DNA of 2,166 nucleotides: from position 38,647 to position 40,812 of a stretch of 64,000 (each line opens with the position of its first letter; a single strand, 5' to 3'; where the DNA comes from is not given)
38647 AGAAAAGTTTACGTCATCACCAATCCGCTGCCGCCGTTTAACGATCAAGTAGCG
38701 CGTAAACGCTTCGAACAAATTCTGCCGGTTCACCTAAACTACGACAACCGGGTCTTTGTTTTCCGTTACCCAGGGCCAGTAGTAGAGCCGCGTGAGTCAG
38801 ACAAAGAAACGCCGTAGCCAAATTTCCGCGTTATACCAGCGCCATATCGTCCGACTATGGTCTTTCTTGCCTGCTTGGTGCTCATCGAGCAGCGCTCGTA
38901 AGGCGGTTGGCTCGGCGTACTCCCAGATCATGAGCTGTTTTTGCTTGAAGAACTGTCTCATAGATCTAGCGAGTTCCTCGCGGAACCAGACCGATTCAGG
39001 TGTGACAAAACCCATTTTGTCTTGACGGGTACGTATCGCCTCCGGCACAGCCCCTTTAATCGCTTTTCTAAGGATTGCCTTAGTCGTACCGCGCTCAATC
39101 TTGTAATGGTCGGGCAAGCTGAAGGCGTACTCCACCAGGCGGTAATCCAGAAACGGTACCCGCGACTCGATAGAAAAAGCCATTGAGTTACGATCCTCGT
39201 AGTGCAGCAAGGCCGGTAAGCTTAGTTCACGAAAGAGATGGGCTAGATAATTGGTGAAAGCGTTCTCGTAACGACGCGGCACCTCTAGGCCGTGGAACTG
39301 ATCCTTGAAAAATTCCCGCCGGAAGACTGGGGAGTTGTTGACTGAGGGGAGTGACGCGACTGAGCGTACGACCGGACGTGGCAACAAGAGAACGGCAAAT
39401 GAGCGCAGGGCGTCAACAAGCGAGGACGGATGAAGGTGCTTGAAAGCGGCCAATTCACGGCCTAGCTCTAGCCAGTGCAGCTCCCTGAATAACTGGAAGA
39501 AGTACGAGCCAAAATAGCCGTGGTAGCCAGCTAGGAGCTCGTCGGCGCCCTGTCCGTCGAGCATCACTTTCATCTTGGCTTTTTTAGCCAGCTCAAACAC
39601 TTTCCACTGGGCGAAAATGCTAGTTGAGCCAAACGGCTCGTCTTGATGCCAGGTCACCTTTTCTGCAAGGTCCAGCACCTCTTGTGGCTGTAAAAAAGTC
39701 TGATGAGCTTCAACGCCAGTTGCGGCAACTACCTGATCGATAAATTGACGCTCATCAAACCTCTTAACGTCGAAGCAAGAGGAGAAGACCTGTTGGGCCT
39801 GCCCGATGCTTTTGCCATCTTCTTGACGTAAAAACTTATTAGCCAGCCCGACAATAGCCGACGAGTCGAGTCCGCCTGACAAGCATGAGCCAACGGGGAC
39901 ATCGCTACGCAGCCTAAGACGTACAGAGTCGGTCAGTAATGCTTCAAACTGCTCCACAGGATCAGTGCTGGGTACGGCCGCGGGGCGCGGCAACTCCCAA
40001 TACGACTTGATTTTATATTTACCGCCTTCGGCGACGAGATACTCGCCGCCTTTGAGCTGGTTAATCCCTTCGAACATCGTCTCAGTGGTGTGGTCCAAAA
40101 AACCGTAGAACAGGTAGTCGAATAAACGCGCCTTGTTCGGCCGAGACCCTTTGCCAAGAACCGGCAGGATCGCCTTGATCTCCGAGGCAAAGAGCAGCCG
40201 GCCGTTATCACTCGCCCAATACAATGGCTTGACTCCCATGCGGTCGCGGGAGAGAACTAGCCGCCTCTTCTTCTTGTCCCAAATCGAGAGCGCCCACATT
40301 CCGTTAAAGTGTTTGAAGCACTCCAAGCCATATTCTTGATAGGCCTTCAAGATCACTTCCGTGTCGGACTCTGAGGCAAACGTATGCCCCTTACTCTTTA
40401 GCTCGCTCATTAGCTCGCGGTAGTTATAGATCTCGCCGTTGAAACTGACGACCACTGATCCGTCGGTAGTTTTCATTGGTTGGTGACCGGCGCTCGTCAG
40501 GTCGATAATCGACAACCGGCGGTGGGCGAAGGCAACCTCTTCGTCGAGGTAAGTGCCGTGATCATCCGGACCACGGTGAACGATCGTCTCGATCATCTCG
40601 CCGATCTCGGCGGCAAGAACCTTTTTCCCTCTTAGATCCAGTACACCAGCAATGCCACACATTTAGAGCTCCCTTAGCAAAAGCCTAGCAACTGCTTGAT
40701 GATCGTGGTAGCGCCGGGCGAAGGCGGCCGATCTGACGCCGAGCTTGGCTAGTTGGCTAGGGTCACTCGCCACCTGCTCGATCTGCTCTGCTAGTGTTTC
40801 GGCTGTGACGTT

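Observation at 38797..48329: Two AsnB-like amidotransferases plus a zinc-ribbon methyltransferase embedded in the glycan locus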

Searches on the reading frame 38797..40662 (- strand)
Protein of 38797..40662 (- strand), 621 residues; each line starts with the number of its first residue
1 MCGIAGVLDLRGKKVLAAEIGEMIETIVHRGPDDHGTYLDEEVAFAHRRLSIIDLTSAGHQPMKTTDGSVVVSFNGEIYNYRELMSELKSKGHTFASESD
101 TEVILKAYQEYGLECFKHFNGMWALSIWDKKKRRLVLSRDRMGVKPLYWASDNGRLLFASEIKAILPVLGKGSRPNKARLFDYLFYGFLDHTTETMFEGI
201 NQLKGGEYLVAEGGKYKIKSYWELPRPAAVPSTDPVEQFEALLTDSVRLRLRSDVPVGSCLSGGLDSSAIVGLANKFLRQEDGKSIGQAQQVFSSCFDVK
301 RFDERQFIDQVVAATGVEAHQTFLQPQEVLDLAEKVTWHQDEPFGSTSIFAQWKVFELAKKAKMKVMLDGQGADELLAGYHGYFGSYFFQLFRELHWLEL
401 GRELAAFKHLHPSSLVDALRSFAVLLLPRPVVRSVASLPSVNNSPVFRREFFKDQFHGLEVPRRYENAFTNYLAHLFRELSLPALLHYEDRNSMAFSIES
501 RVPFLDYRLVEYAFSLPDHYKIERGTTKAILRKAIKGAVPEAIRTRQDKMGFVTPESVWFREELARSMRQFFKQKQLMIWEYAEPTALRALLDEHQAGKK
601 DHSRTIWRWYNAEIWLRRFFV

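Call 4: search_protein_families(library=pfam, proteins=[window:38797-40662:-])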
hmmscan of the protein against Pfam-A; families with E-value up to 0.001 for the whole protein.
window:38797-40662:- (621 aa): 3 families
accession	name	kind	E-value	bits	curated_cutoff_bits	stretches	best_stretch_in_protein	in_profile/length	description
PF00733.27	Asn_synthase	-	8.6e-85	285.9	21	1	239-617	2-354/354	Asparagine synthase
PF13537.11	GATase_7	-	3e-48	163.3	25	1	47-166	1-122/123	Glutamine amidotransferase domain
PF13522.11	GATase_6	-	1.9e-45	154.5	27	1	32-161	1-130/130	Glutamine amidotransferase domain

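Call 5: search_protein_families(library=ncbifam, proteins=[window:38797-40662:-], max_evalue=0.00001)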
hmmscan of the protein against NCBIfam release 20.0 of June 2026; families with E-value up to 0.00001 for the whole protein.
window:38797-40662:- (621 aa): 9 families
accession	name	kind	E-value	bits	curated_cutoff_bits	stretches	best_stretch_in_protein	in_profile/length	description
TIGR01536.1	asn_synth_AEB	equivalog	3e-145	485.1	267.1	1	2-552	1-517/517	asparagine synthase (glutamine-hydrolyzing)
TIGR03108.1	eps_aminotran_1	hypoth_equivalog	4.2e-130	435.3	816.9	2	1-384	1-378/628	XrtA/PEP-CTERM system amidotransferase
NF033535.1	lass_lactam_cya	exception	1.1e-111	374.5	525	2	1-430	1-425/668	lasso peptide isopeptide bond-forming cyclase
TIGR03104.1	trio_amidotrans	equivalog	6e-101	338.5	570.1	2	1-383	1-383/589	N-acetylglutaminylglutamine amidotransferase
NF006949.0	PRK09431.1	equivalog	2.1e-90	303.8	499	3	1-169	1-169/554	asparagine synthase B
NF033561.1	macrolact_Ik_Al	subfamily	5.1e-27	94.7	300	1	129-617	87-556/561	albusnodin/ikarugamycin family macrolactam cyclase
TIGR01134.1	purF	equivalog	5.5e-11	42.5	350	1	37-165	60-199/432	amidophosphoribosyltransferase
NF001484.0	PRK00331.1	subfamily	9.6e-11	40.8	381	1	62-168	87-201/601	isomerizing glutamine--fructose-6-phosphate transaminase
TIGR01135.1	glmS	equivalog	1.1e-10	40.7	418.05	1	61-168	85-200/607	glutamine--fructose-6-phosphate transaminase (isomerizing)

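Call 11: find_encoding_contigs(protein=window:38797-40662:-, flank=10000, max_places=6)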
Protein window:38797-40662:- (621 aa): 2 contigs read that carry it; 1 place shown.
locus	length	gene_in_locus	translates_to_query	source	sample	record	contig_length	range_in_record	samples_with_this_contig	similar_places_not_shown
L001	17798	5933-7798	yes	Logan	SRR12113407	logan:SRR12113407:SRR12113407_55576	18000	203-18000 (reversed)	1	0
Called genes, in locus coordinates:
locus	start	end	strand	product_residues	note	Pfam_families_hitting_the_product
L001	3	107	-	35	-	?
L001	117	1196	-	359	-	PF00106:adh_short, PF01073:3Beta_HSD, PF01370:Epimerase, PF02719:Polysacc_synt_2, PF04321:RmlD_sub_bind, PF13460:NAD_binding_10, PF16363:GDP_Man_Dehyd, PF07993:NAD_binding_4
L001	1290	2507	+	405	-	PF00534:Glycos_transf_1 (faint)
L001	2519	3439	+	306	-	PF13489:Methyltransf_23, PF13847:Methyltransf_31 (weak), PF08241:Methyltransf_11, PF13649:Methyltransf_25, PF01209:Ubie_methyltran (weak)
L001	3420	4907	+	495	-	PF01943:Polysacc_synt, PF13440:Polysacc_synt_3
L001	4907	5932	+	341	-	-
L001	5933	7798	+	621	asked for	PF13522:GATase_6, PF13537:GATase_7, PF00733:Asn_synthase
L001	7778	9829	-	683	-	-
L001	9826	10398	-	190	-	-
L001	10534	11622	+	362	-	PF00535:Glycos_transf_2, PF13641:Glyco_tranf_2_3, PF13632:Glyco_trans_2_3 (weak)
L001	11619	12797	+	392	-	PF13439:Glyco_transf_4, PF13579:Glyco_trans_4_4, PF00534:Glycos_transf_1, PF13692:Glyco_trans_1_4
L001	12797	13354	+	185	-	PF28549:NDPSase_N, PF00293:NUDIX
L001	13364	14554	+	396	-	PF04932:Wzy_C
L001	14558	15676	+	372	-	PF13439:Glyco_transf_4, PF13579:Glyco_trans_4_4 (weak), PF20706:GT4-conflict, PF00534:Glycos_transf_1, PF13692:Glyco_trans_1_4, PF13524:Glyco_trans_1_2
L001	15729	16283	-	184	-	-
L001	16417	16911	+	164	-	-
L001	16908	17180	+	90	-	-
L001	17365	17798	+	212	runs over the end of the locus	?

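Call 13: find_homologous_proteins(query=window:38797-40662:-, max_evalue=1e-20)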
Query window:38797-40662:- (621 aa): 8000 proteins with E <= 1e-20 among 8000 candidates; the best 120 are listed.
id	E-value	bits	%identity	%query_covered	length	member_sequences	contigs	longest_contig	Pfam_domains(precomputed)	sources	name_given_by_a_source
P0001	0.0e+0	1429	100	100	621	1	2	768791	PF00733.28,PF13522.12,PF13537.12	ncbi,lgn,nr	ncbi:MAG: asparagine synthase (glutamine-hydrolyzing) [Candidatus Berkelbacteria bacterium]|nr:MAG: 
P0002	0.0e+0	1147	79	100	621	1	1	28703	PF00733.28,PF13522.12,PF13537.12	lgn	-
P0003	5.4e-213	727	52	100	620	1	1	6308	PF00733.28,PF13522.12,PF13537.12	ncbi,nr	ncbi:asparagine synthase (glutamine-hydrolyzing) [Candidatus Berkelbacteria bacterium]|nr:asparagine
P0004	1.9e-197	676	51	100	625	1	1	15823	PF12481.14,PF00733.28,PF13522.12,PF13537.12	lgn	-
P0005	1.4e-185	636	48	100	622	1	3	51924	PF00733.28,PF13522.12,PF13537.12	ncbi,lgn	-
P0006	1.6e-183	630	47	100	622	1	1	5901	PF00733.28,PF13522.12,PF13537.12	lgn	-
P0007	1.9e-183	629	47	100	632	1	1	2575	PF00733.28,PF13522.12,PF13537.12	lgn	-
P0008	1.1e-182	627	48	100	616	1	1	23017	PF00733.28,PF13522.12,PF13537.12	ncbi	ncbi:MAG: asparagine synthase (glutamine-hydrolyzing) [bacterium]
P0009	1.4e-182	627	48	100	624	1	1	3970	PF00733.28,PF13522.12,PF13537.12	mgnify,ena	mgnify:CR=1 FL=1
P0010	1.8e-182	626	47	100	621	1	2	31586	PF00733.28,PF13522.12,PF13537.12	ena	-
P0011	2.0e-182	626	48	100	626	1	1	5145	PF00733.28,PF13522.12,PF13537.12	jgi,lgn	-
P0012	5.9e-182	624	47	100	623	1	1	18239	PF00733.28,PF13522.12,PF13537.12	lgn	-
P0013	1.5e-181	623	47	100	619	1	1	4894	PF00733.28,PF13522.12,PF13537.12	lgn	-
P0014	1.6e-181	623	47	100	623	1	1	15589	PF00733.28,PF13522.12,PF13537.12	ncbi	ncbi:MAG: asparagine synthase (glutamine-hydrolyzing) [Nitrospirota bacterium]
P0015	1.7e-180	620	47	100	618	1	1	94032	PF00733.28,PF13522.12,PF13537.12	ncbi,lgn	-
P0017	6.6e-180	618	46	100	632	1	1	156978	PF00733.28,PF13522.12,PF13537.12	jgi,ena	-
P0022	1.2e-177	610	46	100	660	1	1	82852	PF00733.28,PF13522.12,PF13537.12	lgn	-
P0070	9.1e-173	594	46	100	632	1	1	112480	PF00733.28,PF13522.12,PF13537.12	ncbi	-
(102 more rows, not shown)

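Call 18: find_encoding_contigs(protein=P0017, flank=10000, max_places=1)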
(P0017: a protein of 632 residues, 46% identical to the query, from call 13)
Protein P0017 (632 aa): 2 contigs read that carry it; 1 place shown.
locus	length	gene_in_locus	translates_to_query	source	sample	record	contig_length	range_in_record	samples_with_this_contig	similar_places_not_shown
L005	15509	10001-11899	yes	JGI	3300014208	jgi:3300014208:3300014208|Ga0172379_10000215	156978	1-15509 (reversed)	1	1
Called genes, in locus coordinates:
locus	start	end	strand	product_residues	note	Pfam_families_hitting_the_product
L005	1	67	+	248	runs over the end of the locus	PF01978:TrmB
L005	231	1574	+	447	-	-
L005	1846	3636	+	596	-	PF13522:GATase_6, PF13537:GATase_7, PF12481:DUF3700 (weak), PF00733:Asn_synthase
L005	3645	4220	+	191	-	PF25084:LbH_EIF2B (faint), PF25087:GMPPB_C (faint), PF14602:Hexapep_2 (faint), PF00132:Hexapep (weak)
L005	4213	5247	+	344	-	-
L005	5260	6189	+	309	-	PF06662:C5-epim_C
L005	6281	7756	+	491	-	PF01943:Polysacc_synt, PF13440:Polysacc_synt_3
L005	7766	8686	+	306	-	PF00551:Formyl_trans_N, PF02911:Formyl_trans_C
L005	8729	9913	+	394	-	PF13579:Glyco_trans_4_4, PF13439:Glyco_transf_4, PF00534:Glycos_transf_1, PF13692:Glyco_trans_1_4, PF13524:Glyco_trans_1_2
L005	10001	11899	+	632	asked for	PF13522:GATase_6, PF13537:GATase_7, PF00733:Asn_synthase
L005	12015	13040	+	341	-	-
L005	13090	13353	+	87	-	-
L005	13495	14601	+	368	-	PF02350:Epimerase_2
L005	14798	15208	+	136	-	PF02469:Fasciclin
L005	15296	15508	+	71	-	?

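Call 19: find_encoding_contigs(protein=P0015, flank=10000, max_places=1)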
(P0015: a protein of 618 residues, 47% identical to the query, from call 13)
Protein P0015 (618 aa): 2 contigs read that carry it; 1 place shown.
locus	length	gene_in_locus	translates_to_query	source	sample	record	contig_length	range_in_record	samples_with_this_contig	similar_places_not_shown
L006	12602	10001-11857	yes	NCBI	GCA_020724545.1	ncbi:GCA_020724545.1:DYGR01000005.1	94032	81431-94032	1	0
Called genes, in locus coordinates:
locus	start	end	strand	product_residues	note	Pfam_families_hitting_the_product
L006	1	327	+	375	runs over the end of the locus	PF01041:DegT_DnrJ_EryC1, PF01212:Beta_elim_lyase, PF00266:Aminotran_5 (weak)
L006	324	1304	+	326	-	PF01073:3Beta_HSD, PF01370:Epimerase, PF02719:Polysacc_synt_2, PF04321:RmlD_sub_bind, PF05368:NmrA (faint), PF07993:NAD_binding_4, PF16363:GDP_Man_Dehyd, PF13460:NAD_binding_10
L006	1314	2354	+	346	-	PF02388:FemAB (faint)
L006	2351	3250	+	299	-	PF01370:Epimerase, PF04321:RmlD_sub_bind, PF16363:GDP_Man_Dehyd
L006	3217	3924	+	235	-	PF00149:Metallophos, PF12850:Metallophos_2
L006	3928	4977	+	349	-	PF21360:PylC-like_N, PF02655:ATP-grasp_3, PF15632:ATPgrasp_Ter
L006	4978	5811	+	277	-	PF22537:WbmS-like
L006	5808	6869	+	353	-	PF21360:PylC-like_N, PF02655:ATP-grasp_3, PF13535:ATP-grasp_4 (weak), PF15632:ATPgrasp_Ter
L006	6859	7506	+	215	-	PF00702:Hydrolase (faint), PF13419:HAD_2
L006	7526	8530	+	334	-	PF13524:Glyco_trans_1_2 (weak), PF00534:Glycos_transf_1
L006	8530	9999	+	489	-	PF01943:Polysacc_synt, PF13440:Polysacc_synt_3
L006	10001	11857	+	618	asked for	PF13522:GATase_6, PF13537:GATase_7, PF00733:Asn_synthase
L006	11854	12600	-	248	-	?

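Call 30: find_related_loci(query=A2, collection=metagenome_contigs, flank=10000)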
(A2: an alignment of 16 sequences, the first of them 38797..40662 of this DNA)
Query A2 (621 aa) in metagenome_contigs; peptide patterns used: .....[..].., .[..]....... (x = any residue, [..] = any of these).
600 stretches matched a pattern (row limit reached: there are more); 572 encode a relative of the query (tblastn E <= 1e-3); the best 80 are kept; 80 distinct loci.
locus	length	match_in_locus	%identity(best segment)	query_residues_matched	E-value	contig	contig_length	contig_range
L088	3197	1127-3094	45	1-616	0e+0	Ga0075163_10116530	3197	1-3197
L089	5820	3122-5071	45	1-619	4e-179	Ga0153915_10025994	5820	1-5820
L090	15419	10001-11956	45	1-619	9e-176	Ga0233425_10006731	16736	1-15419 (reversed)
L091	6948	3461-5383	45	1-619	1e-174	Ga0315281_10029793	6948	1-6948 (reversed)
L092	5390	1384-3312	46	1-619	1e-175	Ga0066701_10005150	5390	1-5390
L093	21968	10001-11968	44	1-619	2e-170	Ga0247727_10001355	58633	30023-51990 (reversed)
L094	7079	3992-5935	44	1-619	1e-169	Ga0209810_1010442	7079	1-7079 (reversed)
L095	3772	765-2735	43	1-619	2e-173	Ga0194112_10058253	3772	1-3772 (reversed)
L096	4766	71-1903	44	9-620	2e-167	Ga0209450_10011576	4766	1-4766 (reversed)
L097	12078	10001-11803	45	1-619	6e-162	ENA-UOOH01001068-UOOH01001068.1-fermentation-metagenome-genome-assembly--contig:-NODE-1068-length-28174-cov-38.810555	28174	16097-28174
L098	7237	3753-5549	46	1-619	3e-162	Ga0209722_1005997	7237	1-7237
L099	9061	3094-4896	46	1-620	3e-161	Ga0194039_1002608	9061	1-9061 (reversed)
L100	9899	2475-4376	43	1-619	8e-160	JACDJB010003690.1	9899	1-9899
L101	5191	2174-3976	45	1-620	9e-162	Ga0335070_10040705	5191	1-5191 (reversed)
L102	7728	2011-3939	42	1-618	4e-158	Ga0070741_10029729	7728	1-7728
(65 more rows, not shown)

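Call 49: search_solved_structures(query=window:38797-40662:-, max_evalue=0.00001)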
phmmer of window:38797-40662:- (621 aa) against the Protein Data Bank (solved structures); distinct sequences matched with E-value up to 0.00001: 6.
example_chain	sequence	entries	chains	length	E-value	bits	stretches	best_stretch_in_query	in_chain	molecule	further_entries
7ylz_A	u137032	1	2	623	2.6e-61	211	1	1-381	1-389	hydroxyamidotransferase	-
1ct9_A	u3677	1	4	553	6.8e-48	166.7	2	4-169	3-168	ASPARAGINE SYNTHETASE B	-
6gq3_A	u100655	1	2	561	9.7e-25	90.2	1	26-381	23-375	Asparagine synthetase [glutamine-hydrolyzing]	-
8sue_A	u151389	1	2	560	1.2e-24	90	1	27-383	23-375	Asparagine synthetase [glutamine-hydrolyzing]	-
9b6c_A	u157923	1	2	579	6.8e-24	87.5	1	27-383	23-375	Asparagine synthetase [glutamine-hydrolyzing]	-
1jgt_A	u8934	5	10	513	7e-08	34.6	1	71-287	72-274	BETA-LACTAM SYNTHETASE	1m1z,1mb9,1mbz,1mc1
